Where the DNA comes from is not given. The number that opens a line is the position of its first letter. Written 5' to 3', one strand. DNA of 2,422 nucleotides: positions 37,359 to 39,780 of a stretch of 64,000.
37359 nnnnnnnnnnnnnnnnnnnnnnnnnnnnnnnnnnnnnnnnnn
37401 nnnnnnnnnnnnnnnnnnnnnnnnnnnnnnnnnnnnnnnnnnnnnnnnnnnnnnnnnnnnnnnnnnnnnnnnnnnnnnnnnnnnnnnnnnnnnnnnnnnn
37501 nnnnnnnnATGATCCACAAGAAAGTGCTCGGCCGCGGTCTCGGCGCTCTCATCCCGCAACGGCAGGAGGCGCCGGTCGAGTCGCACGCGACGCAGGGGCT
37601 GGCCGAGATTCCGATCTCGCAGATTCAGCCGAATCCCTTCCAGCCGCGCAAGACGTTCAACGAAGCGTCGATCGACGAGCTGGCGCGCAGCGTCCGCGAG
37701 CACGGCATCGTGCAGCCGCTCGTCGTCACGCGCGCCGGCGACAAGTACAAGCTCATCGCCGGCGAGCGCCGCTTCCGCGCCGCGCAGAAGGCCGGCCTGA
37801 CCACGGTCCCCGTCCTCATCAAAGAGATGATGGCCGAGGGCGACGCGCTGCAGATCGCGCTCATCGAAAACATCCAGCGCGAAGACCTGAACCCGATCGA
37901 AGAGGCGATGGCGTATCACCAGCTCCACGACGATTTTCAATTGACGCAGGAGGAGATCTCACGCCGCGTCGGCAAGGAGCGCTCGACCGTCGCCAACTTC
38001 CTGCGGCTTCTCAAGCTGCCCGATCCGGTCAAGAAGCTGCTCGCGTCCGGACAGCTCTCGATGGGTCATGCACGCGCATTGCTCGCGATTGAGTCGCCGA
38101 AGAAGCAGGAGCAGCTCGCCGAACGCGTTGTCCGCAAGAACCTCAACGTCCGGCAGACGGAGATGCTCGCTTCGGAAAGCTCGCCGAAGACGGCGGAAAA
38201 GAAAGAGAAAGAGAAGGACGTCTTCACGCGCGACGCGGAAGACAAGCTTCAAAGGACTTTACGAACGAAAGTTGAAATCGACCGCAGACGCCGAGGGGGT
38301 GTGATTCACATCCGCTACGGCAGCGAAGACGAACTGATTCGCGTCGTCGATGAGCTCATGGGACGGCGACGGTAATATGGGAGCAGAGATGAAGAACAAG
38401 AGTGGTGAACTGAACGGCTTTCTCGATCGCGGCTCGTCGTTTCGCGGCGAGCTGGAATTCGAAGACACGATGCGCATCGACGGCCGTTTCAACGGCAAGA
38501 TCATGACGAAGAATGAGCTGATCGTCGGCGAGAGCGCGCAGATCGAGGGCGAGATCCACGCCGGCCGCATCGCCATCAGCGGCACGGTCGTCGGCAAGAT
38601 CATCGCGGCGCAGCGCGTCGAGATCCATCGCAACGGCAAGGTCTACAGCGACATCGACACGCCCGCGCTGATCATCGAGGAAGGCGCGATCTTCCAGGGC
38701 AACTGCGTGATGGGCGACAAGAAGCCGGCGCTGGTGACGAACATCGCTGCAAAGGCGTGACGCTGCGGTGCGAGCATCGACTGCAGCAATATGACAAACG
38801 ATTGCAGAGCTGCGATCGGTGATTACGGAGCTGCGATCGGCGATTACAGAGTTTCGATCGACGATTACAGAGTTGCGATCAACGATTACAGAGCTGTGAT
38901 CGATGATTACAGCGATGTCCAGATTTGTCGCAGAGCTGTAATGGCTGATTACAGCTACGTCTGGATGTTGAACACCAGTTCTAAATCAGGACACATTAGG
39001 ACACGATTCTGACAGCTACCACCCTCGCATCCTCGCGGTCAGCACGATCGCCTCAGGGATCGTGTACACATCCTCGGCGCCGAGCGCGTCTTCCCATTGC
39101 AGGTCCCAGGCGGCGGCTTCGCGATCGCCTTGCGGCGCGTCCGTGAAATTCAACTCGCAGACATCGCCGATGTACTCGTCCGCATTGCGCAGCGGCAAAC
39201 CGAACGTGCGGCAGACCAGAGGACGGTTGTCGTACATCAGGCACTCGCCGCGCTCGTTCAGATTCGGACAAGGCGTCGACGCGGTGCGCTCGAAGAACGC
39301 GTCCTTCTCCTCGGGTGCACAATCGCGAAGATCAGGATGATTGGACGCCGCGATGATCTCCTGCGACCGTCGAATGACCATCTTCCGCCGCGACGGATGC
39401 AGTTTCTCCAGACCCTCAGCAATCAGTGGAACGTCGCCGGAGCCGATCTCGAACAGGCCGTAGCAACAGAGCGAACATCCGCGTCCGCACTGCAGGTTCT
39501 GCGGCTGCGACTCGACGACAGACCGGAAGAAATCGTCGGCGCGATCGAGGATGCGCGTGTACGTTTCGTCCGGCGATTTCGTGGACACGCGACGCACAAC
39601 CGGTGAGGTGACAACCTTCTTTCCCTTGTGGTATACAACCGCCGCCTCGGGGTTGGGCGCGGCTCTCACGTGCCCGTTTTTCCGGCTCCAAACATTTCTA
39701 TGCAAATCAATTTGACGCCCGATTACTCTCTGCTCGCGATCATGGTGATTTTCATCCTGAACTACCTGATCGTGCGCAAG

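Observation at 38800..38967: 21-bp-period tandem array A downstream of parAB-bactofilin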

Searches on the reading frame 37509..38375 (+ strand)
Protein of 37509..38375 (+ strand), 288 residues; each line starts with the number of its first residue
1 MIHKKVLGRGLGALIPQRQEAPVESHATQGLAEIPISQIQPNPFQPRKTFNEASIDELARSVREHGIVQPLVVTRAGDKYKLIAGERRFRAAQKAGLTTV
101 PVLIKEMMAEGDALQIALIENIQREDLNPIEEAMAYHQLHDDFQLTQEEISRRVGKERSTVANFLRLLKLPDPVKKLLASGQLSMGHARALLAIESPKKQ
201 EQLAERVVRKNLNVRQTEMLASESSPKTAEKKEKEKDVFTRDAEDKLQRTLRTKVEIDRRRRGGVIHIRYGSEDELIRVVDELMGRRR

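Call 8: search_protein_families(library=pfam, proteins=[window:37509-38375:+], max_evalue=0.01)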
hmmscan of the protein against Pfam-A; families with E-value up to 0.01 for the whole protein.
window:37509-38375:+ (288 aa): 5 families
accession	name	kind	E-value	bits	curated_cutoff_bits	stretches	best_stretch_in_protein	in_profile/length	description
PF17762.8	HTH_ParB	-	7.1e-41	138.9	22.6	1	125-223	1-99/102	ParB HTH domain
PF02195.25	ParB_N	-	3.2e-33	114.1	26.3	1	31-123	3-95/95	ParB N-terminal domain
PF23552.2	ParB_C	-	2.1e-06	27.5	23.8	1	237-280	2-46/50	ParB dimerisation domain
PF08535.16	KorB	-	0.0017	18.7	22.3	1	146-183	5-42/89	KorB domain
PF23433.1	DUF7119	-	0.0071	16.6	30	0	160-226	63-128/141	Family of unknown function (DUF7119)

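Call 12: find_related_loci(query=window:37509-38375:+, collection=genome_contigs, flank=6000)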
Query window:37509-38375:+ (288 aa) in genome_contigs; peptide patterns used: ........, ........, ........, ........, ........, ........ (x = any residue, [..] = any of these).
503 stretches matched a pattern; 67 encode a relative of the query (tblastn E <= 1e-3); 67 distinct loci.
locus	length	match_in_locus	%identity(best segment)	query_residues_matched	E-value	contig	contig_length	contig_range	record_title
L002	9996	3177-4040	99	1-288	0e+0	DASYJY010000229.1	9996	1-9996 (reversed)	MAG TPA_asm: Thermoanaerobaculia bacterium isolate SMAG_U4307 k141_3023784, whole genome shotgun sequence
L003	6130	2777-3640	99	1-288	0e+0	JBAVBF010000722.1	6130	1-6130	MAG: Thermoanaerobaculia bacterium isolate MFD01439_ilm_asm_bin18 k127_128477, whole genome shotgun sequence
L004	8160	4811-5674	98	1-288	0e+0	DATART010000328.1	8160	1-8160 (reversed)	MAG TPA_asm: Thermoanaerobaculia bacterium isolate SMAG_U5501 k141_2501992, whole genome shotgun sequence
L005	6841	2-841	99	9-288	0e+0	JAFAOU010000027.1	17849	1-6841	MAG: Acidobacteriota bacterium isolate CP_BM_ER_20 BM_ER_k147_9871068, whole genome shotgun sequence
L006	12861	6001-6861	95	1-288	3e-179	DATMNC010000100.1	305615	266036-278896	MAG TPA_asm: Thermoanaerobaculia bacterium isolate SMAG_U12840 k141_1336472, whole genome shotgun sequence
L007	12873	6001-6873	93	1-288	2e-173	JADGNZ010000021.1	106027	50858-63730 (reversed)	MAG: Thermoanaerobaculia bacterium isolate Chersky.9_17 contig-100_20, whole genome shotgun sequence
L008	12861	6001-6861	94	1-288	3e-173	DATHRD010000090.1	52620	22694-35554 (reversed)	MAG TPA_asm: Thermoanaerobaculia bacterium isolate SMAG_U12756 k141_4723350, whole genome shotgun sequence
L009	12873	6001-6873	93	1-288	8e-173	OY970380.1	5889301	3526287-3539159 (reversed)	MAG: Thermoanaerobaculia bacterium isolate MFD05537.bin.c.2 genome assembly, chromosome: 1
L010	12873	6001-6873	93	1-288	1e-172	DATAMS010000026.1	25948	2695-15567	MAG TPA_asm: Thermoanaerobaculia bacterium isolate SMAG_U6997 k141_535395, whole genome shotgun sequence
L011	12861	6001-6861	95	1-288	3e-172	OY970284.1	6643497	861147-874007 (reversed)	MAG: Thermoanaerobaculia bacterium isolate MFD05513.bin.1.42 genome assembly, chromosome: 1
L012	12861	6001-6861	95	1-288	5e-172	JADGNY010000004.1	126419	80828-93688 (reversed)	MAG: Thermoanaerobaculia bacterium isolate Chersky.31_28 contig-100_15, whole genome shotgun sequence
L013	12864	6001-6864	93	1-285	3e-172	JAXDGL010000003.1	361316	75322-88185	MAG: Thermoanaerobaculia bacterium isolate BP_50 scaffold_2926689, whole genome shotgun sequence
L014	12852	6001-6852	93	1-285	5e-169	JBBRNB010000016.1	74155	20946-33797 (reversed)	MAG: Thermoanaerobaculia bacterium isolate La1_metabat2.109 LA1C_B2.109_k141_1708999L_74155_cov_138.9180, whole genome s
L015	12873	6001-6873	92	1-288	6e-169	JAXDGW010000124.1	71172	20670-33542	MAG: Thermoanaerobaculia bacterium isolate BP_51 scaffold_1416431, whole genome shotgun sequence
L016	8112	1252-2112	93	1-284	2e-168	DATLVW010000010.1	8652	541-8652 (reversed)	MAG TPA_asm: Thermoanaerobaculia bacterium isolate SMAG_U13202 k141_496887, whole genome shotgun sequence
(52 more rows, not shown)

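Call 27: find_encoding_contigs(protein=window:37509-38375:+, flank=3000, max_places=10)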
Protein window:37509-38375:+ (288 aa): 1 contig read that carries it; 1 place shown.
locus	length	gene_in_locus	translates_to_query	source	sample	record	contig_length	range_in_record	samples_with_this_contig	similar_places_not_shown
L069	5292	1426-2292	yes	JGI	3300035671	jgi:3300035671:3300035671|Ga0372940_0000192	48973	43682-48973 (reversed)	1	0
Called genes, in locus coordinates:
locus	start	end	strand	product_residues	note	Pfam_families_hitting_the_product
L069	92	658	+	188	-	PF02527:GidB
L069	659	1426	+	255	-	PF00142:Fer4_NifH, PF01656:CbiA, PF02374:ArsA_ATPase (weak), PF06564:CBP_BcsQ (faint), PF09140:MipZ (weak), PF10609:ParA, PF13614:AAA_31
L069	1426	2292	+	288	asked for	PF02195:ParB_N, PF17762:HTH_ParB, PF23552:ParB_C (weak)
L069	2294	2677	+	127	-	PF04519:Bactofilin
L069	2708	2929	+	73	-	-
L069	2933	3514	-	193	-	PF03692:CxxCxxCC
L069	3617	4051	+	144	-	PF00430:ATP-synt_B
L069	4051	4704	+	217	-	PF00430:ATP-synt_B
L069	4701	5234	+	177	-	PF00213:OSCP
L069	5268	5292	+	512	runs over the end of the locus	PF02874:ATP-synt_ab_N, PF00006:ATP-synt_ab, PF00306:ATP-synt_ab_C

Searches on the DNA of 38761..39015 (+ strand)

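Call 39: search_dna_similar(query=window:38761-39015:+, collection=plasmids, mode=distant, max_evalue=0.01, max_rows=10)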
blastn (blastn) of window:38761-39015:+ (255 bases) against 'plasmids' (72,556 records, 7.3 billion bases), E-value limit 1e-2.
No match.

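Call 40: search_dna_similar(query=window:38761-39015:+, collection=phages, mode=distant, max_evalue=0.01, max_rows=10)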
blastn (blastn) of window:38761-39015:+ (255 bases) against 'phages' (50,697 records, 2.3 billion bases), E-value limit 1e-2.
No match.

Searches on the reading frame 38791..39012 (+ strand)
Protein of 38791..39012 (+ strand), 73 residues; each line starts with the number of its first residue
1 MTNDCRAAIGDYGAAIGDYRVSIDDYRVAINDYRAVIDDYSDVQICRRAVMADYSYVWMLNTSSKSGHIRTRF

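Call 8: search_protein_families(library=pfam, proteins=[window:38791-39012:+], max_evalue=0.01)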
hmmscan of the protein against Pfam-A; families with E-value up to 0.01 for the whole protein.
window:38791-39012:+ (73 aa): 0 families

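Call 56: find_homologous_proteins(query=window:38791-39012:+, max_evalue=0.001)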
Query window:38791-39012:+ (73 aa): 1 proteins with E <= 0.001 among 2 candidates.
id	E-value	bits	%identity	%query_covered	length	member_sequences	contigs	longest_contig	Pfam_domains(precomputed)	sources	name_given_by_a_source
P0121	2.4e-41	156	100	100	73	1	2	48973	-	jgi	jgi:hypothetical protein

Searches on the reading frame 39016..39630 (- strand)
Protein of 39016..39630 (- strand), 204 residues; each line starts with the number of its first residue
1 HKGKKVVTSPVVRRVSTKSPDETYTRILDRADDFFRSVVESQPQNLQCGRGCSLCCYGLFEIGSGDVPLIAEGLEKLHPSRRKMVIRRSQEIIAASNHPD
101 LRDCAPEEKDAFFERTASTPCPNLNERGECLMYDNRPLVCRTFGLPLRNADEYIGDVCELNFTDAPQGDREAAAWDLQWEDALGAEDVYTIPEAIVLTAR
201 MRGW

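Call 8: search_protein_families(library=pfam, proteins=[window:39016-39630:-], max_evalue=0.01)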
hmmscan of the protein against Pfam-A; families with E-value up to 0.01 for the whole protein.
window:39016-39630:- (204 aa): 1 family
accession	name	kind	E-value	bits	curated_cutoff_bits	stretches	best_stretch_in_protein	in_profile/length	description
PF03692.20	CxxCxxCC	-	1e-07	33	23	1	48-146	2-72/85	Putative zinc- or iron-chelating domain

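Call 28: find_related_loci(query=window:39016-39630:-, collection=metagenome_contigs, flank=4000)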
Query window:39016-39630:- (204 aa) in metagenome_contigs; peptide patterns used: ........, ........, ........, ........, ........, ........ (x = any residue, [..] = any of these).
393 stretches matched a pattern; 236 encode a relative of the query (tblastn E <= 1e-3); the best 80 are kept; 80 distinct loci.
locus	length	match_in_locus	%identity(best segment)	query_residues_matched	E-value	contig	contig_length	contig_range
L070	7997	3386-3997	92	1-204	2e-130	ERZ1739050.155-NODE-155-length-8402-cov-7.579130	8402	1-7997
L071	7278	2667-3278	92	1-204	5e-130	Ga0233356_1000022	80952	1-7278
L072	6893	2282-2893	92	1-204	4e-129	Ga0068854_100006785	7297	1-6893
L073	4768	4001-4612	91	1-204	1e-128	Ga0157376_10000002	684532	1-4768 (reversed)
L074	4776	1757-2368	89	1-204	4e-129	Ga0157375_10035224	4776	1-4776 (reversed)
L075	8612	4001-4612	90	1-204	1e-127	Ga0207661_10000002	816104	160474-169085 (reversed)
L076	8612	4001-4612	90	1-204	1e-127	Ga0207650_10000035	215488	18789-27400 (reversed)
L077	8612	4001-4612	91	1-204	3e-127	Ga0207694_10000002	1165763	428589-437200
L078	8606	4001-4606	91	1-202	2e-126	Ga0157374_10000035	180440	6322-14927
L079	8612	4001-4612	88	1-204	2e-126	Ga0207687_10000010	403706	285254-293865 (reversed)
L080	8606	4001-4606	89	1-202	2e-123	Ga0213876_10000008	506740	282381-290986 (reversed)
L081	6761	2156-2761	88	1-202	9e-124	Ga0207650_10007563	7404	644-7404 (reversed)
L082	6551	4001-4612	80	1-204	4e-117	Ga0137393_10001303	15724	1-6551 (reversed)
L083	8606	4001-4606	82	1-202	3e-116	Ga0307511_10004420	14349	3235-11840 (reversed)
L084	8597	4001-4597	83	1-199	5e-116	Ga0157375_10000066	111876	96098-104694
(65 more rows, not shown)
